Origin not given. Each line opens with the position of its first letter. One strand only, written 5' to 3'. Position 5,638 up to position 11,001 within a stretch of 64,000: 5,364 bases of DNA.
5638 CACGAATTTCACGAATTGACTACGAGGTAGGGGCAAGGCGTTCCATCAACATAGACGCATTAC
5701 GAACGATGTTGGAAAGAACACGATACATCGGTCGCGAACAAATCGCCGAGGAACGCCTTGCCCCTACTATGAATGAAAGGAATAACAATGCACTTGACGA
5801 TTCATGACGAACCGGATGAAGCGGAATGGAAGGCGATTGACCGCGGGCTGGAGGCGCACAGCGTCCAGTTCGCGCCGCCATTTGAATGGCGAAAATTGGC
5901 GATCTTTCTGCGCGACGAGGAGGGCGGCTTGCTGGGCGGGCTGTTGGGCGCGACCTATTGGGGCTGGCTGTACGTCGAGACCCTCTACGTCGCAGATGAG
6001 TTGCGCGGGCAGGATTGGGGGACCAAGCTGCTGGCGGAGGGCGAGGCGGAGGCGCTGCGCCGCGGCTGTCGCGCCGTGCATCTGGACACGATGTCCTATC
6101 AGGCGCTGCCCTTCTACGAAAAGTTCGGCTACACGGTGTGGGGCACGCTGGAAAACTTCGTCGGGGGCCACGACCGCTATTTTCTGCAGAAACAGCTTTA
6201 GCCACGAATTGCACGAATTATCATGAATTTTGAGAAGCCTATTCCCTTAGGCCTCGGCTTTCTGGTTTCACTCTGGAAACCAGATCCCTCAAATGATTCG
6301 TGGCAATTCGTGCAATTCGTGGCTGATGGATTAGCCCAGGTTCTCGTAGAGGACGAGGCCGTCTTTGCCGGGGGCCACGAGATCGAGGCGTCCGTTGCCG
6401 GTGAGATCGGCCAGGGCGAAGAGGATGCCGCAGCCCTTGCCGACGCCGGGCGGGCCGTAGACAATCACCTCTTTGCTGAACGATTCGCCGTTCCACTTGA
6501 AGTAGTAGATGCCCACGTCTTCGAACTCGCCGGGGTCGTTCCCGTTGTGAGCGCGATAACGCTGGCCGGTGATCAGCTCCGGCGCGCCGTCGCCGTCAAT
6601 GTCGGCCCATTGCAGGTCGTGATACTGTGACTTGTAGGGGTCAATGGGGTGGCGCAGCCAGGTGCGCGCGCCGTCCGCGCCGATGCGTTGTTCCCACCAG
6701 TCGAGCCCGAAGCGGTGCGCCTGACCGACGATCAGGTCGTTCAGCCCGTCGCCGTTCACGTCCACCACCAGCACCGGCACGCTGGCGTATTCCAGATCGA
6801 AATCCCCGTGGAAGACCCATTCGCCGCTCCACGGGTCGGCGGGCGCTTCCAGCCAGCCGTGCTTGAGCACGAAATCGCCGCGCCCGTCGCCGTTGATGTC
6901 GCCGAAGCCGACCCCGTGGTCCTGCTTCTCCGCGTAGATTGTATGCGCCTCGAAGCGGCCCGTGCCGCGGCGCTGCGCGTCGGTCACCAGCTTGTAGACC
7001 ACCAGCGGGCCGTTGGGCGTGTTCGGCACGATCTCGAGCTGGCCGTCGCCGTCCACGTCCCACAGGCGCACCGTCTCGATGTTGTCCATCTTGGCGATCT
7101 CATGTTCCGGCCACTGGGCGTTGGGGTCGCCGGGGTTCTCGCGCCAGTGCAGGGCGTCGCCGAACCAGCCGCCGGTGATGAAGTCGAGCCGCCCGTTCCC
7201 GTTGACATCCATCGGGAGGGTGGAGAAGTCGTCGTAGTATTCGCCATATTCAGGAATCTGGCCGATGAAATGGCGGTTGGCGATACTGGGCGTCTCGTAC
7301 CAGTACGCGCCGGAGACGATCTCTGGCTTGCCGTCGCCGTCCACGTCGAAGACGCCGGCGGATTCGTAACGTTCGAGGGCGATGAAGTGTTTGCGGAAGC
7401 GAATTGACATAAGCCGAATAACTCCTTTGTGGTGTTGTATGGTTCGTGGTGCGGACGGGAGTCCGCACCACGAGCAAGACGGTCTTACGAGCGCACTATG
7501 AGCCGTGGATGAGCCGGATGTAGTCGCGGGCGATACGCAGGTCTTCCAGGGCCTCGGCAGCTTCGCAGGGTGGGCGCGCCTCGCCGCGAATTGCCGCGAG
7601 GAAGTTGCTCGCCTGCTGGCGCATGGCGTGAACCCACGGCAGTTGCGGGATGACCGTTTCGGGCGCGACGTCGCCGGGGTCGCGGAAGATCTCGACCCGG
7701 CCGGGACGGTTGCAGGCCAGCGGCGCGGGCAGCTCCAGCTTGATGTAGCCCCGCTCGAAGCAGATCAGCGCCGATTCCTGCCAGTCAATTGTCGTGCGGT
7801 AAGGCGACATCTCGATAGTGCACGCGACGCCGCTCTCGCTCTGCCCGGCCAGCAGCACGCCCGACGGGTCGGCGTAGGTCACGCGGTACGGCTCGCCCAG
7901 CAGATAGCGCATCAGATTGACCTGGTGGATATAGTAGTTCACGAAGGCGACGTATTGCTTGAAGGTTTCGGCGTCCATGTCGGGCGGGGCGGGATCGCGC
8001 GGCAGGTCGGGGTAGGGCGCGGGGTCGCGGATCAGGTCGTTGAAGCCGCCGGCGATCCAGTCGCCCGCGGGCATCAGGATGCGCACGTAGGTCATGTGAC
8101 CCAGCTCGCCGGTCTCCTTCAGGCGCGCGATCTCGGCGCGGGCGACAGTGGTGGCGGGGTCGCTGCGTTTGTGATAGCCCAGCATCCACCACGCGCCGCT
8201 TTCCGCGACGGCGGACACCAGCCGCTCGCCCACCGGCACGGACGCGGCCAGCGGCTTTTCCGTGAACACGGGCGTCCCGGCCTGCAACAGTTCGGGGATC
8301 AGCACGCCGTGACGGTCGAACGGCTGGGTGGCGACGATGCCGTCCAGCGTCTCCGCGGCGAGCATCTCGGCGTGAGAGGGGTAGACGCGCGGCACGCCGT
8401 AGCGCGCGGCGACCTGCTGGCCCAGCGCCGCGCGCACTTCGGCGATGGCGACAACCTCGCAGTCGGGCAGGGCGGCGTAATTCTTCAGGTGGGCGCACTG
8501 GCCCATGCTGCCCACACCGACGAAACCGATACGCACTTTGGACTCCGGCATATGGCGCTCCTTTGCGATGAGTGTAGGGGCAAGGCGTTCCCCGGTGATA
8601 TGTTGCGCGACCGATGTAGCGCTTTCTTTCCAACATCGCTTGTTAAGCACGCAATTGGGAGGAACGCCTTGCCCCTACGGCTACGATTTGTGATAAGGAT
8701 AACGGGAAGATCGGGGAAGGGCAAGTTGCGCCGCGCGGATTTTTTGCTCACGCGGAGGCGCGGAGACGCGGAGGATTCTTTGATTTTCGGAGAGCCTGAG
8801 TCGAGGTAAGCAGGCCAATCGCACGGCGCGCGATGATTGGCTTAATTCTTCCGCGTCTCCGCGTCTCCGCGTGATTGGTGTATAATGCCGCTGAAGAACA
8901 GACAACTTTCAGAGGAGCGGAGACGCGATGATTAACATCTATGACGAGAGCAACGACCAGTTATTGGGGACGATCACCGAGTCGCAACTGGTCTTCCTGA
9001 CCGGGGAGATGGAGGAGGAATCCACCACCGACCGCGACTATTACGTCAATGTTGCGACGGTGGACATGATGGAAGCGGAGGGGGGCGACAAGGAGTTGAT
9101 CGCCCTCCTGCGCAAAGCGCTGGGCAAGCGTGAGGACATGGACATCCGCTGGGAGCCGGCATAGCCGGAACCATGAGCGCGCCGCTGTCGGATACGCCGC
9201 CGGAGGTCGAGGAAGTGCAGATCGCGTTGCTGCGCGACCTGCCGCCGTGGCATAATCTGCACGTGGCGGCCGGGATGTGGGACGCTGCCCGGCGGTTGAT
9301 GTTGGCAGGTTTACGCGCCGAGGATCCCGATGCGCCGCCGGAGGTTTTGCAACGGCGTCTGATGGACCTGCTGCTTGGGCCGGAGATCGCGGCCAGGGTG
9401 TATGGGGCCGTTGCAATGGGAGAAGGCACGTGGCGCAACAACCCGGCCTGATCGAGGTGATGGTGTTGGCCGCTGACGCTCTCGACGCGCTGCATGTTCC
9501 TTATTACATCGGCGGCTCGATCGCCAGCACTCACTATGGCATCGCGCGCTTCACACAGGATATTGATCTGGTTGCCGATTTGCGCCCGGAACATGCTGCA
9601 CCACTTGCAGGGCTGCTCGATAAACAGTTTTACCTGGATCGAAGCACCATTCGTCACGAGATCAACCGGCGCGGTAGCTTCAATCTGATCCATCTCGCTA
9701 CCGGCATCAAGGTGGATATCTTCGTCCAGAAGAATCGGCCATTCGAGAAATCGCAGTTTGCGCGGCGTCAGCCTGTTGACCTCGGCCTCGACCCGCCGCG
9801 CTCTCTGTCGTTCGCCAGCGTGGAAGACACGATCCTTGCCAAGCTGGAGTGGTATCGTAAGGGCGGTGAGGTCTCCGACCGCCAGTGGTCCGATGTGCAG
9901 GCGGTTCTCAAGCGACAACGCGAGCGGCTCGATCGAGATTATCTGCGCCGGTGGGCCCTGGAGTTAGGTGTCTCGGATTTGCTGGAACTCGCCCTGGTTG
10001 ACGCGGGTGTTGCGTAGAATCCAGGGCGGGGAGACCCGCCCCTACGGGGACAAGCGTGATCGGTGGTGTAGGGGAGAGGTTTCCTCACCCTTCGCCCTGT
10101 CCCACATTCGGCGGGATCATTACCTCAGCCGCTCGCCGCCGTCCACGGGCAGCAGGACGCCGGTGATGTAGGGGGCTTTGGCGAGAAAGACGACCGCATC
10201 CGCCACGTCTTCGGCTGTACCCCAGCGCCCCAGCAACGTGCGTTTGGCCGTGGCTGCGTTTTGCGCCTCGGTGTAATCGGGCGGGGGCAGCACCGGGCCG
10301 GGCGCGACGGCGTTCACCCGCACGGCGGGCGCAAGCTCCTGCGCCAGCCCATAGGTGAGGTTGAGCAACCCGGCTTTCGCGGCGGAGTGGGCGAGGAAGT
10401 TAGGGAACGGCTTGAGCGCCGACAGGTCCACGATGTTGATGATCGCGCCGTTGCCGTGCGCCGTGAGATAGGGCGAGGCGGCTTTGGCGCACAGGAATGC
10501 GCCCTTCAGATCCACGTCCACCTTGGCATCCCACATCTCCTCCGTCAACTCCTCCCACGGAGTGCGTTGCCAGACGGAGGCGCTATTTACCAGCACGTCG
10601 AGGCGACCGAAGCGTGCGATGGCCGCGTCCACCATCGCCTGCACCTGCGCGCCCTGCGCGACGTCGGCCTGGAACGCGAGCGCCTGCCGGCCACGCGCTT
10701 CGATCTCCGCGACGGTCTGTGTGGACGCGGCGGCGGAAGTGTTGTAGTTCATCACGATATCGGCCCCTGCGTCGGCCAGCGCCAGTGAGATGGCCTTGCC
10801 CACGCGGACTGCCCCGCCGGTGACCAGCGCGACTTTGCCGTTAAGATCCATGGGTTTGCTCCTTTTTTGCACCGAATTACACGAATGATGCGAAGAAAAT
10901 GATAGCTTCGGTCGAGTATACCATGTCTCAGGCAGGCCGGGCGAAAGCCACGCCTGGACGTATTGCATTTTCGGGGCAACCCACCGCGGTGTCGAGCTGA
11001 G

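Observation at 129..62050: Nearly every intergenic gap carries hairpin or palindromic elements from at least 6-8 families, many built from tandem 7-13 nt words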

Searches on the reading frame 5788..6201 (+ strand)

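Call 36: search_protein_families(library=pfam, proteins=[window:5788-6201:+], max_evalue=0.00001)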
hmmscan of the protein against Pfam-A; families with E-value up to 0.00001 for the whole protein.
window:5788-6201:+ (137 aa): 3 families
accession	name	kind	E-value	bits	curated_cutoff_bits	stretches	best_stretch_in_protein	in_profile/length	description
PF00583.31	Acetyltransf_1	-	1.6e-12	48.1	20.7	1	31-115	24-116/116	Acetyltransferase (GNAT) family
PF13508.13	Acetyltransf_7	-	7.7e-11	42.7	27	1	39-116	5-83/84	Acetyltransferase (GNAT) domain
PF13673.13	Acetyltransf_10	-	1e-06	29.1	23.6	1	62-119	53-111/128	Acetyltransferase (GNAT) domain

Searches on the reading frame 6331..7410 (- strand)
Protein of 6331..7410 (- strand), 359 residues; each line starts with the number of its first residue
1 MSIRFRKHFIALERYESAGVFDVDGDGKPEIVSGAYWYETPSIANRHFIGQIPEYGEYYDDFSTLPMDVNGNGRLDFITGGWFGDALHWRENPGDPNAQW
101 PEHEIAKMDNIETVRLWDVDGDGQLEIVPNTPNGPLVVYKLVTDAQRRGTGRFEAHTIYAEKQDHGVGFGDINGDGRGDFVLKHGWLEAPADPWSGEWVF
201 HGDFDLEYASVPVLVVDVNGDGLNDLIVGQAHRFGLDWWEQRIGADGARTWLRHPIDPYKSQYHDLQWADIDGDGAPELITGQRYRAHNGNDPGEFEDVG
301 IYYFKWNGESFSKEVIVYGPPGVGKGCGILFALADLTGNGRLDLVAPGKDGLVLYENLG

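Call 36: search_protein_families(library=pfam, proteins=[window:6331-7410:-], max_evalue=0.00001)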
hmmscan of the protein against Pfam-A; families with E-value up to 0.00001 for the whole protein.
window:6331-7410:- (359 aa): 5 families
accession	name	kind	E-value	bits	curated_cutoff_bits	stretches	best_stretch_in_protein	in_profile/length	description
PF13517.12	FG-GAP_3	-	4e-27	95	26.9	2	217-280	1-60/61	FG-GAP-like repeat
PF01839.29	FG-GAP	-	3.1e-19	68.9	22.1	0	213-229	5-21/37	FG-GAP repeat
PF12256.14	TcdB_toxin_midN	-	2.9e-07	30.4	24.8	0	113-145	28-62/181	Insecticide toxin TcdB middle/N-terminal region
PF16743.10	PliI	-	5.6e-07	29.7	27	0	264-285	60-81/123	Periplasmic lysozyme inhibitor of I-type lysozyme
PF15907.11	Itfg2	-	7e-06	26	27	0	213-234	78-99/330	Integrin-alpha FG-GAP repeat-containing protein 2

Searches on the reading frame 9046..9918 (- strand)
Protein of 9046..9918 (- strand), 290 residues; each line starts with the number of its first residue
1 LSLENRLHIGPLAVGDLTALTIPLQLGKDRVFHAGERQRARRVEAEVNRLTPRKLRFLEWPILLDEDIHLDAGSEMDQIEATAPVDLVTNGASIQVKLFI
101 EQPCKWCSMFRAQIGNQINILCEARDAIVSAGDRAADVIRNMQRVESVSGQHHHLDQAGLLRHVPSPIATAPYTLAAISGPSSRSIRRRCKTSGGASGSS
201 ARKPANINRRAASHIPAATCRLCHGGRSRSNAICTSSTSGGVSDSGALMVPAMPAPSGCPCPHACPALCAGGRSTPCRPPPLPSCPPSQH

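Call 41: search_protein_families(library=pfam, proteins=[window:9046-9918:-], max_evalue=0.00001)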
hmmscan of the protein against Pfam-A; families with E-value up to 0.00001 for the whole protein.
window:9046-9918:- (290 aa): 0 families

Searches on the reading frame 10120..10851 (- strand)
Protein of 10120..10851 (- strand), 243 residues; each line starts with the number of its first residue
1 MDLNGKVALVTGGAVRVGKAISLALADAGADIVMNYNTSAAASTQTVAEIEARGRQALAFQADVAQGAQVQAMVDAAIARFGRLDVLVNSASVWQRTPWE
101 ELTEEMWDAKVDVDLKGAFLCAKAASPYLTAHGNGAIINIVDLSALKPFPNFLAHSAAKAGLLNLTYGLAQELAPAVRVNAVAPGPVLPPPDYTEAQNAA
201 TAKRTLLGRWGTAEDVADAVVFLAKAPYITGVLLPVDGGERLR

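Call 37: search_protein_families(library=pfam, proteins=[window:10120-10851:-], max_evalue=0.00001)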
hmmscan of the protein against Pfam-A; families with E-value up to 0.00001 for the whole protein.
window:10120-10851:- (243 aa): 4 families
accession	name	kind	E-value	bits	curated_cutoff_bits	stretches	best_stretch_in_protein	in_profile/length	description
PF13561.12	adh_short_C2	-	5.3e-50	170.6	27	1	17-239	8-234/236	Enoyl-(Acyl carrier protein) reductase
PF00106.31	adh_short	-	2.5e-46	158.1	26.6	1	6-188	1-183/195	short chain dehydrogenase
PF08659.16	KR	-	8.8e-13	49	22.6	1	8-119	3-117/180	KR domain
PF23441.1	SDR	-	2.7e-09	37.2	27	1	108-239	116-254/258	SDR-like rossmann domain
